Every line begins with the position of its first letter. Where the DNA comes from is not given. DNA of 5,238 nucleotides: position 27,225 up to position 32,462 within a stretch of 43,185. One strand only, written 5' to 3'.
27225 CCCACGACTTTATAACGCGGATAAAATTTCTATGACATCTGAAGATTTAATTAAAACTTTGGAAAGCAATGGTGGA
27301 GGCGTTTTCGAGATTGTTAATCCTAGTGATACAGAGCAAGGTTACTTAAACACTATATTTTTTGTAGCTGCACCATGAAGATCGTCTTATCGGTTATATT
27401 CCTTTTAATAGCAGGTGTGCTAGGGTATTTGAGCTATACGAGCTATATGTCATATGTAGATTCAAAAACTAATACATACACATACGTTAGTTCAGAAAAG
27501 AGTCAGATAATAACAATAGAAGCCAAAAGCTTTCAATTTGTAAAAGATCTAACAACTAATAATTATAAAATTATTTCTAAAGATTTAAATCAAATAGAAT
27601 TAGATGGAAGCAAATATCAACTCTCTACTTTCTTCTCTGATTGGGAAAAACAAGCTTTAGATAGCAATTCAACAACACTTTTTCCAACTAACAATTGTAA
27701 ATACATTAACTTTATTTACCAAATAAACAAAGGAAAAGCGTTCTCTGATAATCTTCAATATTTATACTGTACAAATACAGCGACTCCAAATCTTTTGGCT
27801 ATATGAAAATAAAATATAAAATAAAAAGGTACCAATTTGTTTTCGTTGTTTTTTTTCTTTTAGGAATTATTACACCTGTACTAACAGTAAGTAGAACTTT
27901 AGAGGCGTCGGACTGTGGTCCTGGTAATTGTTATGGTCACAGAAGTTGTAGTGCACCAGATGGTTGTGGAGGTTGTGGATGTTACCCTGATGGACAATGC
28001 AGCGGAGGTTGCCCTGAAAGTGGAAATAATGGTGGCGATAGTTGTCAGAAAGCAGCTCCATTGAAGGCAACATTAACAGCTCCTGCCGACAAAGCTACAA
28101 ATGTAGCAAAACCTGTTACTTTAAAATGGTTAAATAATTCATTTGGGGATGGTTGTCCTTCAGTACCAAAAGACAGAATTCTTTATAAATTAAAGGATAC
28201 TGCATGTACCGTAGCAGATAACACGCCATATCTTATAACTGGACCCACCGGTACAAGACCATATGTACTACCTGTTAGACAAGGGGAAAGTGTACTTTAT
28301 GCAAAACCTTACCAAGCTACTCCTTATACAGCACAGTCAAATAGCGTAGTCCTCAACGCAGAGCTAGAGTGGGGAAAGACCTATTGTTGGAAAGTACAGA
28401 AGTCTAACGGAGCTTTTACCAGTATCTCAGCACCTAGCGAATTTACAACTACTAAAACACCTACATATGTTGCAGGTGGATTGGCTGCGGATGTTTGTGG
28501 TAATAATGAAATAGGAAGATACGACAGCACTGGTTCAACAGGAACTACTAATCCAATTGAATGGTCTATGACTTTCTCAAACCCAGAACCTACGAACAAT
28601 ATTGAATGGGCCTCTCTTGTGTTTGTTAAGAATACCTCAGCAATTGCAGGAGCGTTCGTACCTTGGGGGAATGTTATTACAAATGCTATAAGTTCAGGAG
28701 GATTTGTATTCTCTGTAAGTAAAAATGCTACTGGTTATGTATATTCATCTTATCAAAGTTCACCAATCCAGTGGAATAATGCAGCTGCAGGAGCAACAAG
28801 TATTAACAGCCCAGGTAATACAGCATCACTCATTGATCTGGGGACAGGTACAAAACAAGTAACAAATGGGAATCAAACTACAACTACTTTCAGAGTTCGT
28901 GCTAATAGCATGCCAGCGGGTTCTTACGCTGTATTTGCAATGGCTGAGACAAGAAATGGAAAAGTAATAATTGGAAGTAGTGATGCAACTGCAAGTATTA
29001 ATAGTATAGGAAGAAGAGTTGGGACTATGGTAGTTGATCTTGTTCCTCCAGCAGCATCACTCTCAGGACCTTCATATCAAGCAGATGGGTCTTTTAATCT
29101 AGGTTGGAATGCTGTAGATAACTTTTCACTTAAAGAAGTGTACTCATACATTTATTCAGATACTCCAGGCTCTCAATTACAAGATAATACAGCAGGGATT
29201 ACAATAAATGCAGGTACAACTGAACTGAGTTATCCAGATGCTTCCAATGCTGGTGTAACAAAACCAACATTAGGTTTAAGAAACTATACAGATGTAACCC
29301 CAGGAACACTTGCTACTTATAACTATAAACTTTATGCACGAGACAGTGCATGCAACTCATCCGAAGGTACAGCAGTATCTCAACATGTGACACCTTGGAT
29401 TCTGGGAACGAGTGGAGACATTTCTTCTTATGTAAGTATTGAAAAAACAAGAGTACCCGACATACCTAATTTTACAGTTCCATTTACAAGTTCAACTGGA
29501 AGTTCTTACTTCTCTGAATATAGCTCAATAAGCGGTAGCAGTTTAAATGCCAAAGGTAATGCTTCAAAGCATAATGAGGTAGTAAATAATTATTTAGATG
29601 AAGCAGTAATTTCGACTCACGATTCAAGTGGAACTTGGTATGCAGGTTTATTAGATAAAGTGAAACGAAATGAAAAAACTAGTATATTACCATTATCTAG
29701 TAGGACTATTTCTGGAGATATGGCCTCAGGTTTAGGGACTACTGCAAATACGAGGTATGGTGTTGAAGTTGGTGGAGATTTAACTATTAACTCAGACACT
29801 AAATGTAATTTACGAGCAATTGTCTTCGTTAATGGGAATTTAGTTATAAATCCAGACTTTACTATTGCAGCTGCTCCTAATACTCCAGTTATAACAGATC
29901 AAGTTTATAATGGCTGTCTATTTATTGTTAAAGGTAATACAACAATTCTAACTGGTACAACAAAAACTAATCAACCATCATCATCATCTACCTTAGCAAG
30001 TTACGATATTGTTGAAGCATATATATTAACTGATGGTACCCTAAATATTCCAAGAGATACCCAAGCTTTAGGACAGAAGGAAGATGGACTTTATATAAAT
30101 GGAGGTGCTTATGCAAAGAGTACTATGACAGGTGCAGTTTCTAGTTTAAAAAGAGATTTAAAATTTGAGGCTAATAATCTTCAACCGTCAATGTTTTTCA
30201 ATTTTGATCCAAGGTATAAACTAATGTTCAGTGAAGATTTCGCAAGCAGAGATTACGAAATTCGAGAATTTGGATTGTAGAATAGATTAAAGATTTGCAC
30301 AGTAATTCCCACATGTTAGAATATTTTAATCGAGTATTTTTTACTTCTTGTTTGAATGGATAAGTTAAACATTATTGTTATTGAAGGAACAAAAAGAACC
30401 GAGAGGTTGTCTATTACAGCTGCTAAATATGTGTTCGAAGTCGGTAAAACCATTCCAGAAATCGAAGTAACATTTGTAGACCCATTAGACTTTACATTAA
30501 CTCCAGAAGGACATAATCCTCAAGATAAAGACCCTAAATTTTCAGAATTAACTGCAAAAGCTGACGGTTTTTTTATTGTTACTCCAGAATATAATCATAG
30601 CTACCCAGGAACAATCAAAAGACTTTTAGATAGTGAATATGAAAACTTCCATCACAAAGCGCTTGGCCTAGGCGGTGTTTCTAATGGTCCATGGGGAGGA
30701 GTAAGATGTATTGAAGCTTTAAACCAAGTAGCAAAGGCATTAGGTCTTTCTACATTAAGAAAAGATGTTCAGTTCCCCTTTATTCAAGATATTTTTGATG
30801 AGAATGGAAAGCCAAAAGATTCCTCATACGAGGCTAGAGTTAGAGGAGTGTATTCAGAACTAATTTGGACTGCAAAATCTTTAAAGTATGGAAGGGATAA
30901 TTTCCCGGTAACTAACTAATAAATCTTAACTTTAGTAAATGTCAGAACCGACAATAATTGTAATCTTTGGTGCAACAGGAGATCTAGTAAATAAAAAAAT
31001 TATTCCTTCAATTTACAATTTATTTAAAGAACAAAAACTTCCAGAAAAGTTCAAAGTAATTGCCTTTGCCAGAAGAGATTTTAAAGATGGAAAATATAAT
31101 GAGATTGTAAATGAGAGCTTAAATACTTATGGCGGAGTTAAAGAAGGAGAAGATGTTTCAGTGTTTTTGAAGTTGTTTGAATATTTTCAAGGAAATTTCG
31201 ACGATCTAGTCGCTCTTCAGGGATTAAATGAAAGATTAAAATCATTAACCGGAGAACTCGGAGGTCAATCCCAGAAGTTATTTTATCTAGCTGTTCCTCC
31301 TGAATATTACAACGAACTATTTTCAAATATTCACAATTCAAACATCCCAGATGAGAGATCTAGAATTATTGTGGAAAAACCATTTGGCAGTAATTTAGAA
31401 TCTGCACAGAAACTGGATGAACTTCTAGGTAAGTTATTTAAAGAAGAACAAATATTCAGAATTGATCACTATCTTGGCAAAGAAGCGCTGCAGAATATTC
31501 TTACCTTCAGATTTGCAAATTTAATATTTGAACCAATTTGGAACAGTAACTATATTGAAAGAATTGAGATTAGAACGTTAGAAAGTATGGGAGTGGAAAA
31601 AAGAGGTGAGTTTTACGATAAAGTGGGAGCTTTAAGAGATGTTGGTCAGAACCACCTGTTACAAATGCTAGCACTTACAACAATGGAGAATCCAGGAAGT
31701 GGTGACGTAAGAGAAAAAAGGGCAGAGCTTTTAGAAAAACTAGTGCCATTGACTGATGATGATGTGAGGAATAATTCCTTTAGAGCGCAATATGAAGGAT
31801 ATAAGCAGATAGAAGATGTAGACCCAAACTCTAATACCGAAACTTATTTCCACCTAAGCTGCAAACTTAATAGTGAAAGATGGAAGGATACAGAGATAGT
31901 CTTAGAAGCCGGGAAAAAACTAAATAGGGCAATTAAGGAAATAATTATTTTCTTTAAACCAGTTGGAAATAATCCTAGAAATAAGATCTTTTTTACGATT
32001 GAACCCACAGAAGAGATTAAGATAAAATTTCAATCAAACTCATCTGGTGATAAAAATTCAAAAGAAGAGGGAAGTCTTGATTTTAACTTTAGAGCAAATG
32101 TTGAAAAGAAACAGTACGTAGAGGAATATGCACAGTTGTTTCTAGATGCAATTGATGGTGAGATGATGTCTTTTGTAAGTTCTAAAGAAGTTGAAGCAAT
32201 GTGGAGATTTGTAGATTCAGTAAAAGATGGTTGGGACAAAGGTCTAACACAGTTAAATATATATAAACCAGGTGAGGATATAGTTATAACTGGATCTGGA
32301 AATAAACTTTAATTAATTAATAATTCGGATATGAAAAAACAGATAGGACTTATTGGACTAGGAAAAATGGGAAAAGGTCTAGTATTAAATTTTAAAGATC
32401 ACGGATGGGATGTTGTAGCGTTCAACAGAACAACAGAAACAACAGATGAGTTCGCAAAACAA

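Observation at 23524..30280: Tandemly duplicated, translationally coupled three-gene module encoding only unrecognisable anchored proteins: candidate novel cell-surface system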

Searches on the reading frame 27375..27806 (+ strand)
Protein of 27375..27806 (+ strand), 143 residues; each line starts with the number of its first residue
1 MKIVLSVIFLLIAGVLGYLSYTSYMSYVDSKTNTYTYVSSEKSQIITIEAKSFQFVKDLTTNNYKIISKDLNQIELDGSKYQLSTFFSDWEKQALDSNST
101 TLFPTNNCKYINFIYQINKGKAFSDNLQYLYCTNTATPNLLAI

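Call 3: search_protein_families(library=pfam, proteins=[window:27375-27806:+], max_evalue=1)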
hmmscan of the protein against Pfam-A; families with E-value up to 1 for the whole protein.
window:27375-27806:+ (143 aa): 0 families

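Call 4: search_protein_families(library=ncbifam, proteins=[window:27375-27806:+], max_evalue=1)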
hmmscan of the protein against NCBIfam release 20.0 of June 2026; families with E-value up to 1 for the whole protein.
window:27375-27806:+ (143 aa): 1 family
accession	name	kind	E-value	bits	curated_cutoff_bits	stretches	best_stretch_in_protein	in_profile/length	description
TIGR00099.1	Cof-subfamily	subfamily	0.016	14.8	137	1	31-132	103-202/256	Cof-type HAD-IIB family hydrolase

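Call 118: search_protein_families(library=phrogs, proteins=[window:27375-27806:+], max_evalue=0.01)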
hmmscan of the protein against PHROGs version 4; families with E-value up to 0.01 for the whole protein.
window:27375-27806:+ (143 aa): 0 families

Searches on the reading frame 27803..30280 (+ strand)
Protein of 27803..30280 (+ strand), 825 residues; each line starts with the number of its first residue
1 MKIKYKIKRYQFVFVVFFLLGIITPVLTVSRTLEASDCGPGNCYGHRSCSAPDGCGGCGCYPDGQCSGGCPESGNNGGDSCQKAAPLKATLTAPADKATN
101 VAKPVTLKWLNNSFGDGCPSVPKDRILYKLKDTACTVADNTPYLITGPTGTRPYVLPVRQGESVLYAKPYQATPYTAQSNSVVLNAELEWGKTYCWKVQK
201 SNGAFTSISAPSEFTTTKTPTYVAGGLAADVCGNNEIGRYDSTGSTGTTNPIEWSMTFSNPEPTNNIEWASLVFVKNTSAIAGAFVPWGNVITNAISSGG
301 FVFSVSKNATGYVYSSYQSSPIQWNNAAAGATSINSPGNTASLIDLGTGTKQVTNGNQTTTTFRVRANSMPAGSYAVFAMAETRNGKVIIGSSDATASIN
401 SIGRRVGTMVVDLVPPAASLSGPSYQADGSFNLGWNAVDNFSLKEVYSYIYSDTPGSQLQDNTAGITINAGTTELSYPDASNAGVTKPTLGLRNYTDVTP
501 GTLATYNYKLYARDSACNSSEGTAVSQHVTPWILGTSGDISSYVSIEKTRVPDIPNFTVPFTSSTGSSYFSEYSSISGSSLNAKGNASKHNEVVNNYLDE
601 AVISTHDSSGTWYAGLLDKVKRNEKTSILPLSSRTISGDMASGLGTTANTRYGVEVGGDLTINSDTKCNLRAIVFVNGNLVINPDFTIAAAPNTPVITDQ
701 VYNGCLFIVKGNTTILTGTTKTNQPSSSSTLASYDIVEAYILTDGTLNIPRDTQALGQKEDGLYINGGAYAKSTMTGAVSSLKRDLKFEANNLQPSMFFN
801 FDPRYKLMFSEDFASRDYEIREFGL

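Call 3: search_protein_families(library=pfam, proteins=[window:27803-30280:+], max_evalue=1)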
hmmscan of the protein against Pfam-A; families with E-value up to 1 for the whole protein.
window:27803-30280:+ (825 aa): 0 families

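Call 4: search_protein_families(library=ncbifam, proteins=[window:27803-30280:+], max_evalue=1)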
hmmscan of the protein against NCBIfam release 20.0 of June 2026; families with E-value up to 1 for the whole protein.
window:27803-30280:+ (825 aa): 1 family
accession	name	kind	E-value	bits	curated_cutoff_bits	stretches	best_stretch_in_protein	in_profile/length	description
NF050025.1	SulfAcetaldRedSarD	equivalog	0.0092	14.9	700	1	532-599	108-168/385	sulfoacetaldehyde reductase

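Call 118: search_protein_families(library=phrogs, proteins=[window:27803-30280:+], max_evalue=0.01)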
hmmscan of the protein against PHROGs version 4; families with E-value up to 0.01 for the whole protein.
window:27803-30280:+ (825 aa): 0 families

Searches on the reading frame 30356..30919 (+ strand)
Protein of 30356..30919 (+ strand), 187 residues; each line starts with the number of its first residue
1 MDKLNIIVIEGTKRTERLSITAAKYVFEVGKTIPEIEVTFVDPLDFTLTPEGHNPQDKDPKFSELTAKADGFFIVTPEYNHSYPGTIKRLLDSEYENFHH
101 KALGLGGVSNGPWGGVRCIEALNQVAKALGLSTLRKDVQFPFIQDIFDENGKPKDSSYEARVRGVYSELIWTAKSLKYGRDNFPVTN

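Call 44: search_protein_families(library=pfam, proteins=[window:30356-30919:+], max_evalue=0.001)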
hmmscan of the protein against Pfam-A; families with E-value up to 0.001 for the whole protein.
window:30356-30919:+ (187 aa): 1 family
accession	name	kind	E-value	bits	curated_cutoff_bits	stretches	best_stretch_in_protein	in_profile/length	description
PF03358.20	FMN_red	-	6e-21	75.1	24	1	5-139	2-146/152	NADPH-dependent FMN reductase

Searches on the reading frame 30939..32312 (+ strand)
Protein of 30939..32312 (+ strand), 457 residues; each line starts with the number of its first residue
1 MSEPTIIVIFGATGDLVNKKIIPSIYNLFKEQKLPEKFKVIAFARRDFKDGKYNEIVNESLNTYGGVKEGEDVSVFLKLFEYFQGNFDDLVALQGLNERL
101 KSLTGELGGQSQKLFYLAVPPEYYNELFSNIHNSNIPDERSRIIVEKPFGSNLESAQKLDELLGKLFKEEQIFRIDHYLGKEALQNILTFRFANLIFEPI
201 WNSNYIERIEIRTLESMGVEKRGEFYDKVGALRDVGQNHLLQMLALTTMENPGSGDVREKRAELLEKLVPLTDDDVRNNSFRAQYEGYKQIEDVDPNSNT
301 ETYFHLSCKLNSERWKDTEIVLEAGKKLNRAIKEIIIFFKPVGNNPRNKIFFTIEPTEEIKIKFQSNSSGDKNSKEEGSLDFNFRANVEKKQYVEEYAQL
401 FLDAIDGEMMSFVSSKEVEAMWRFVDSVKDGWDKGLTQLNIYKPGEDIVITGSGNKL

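Call 44: search_protein_families(library=pfam, proteins=[window:30939-32312:+], max_evalue=0.001)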
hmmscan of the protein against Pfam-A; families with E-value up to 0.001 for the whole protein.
window:30939-32312:+ (457 aa): 2 families
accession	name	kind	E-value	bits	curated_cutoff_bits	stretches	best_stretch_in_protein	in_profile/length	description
PF02781.21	G6PD_C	-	5.8e-72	242.7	27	1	188-445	1-277/296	Glucose-6-phosphate dehydrogenase, C-terminal domain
PF00479.28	G6PD_N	-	2.9e-55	188.2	22.1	1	8-186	1-183/183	Glucose-6-phosphate dehydrogenase, NAD binding domain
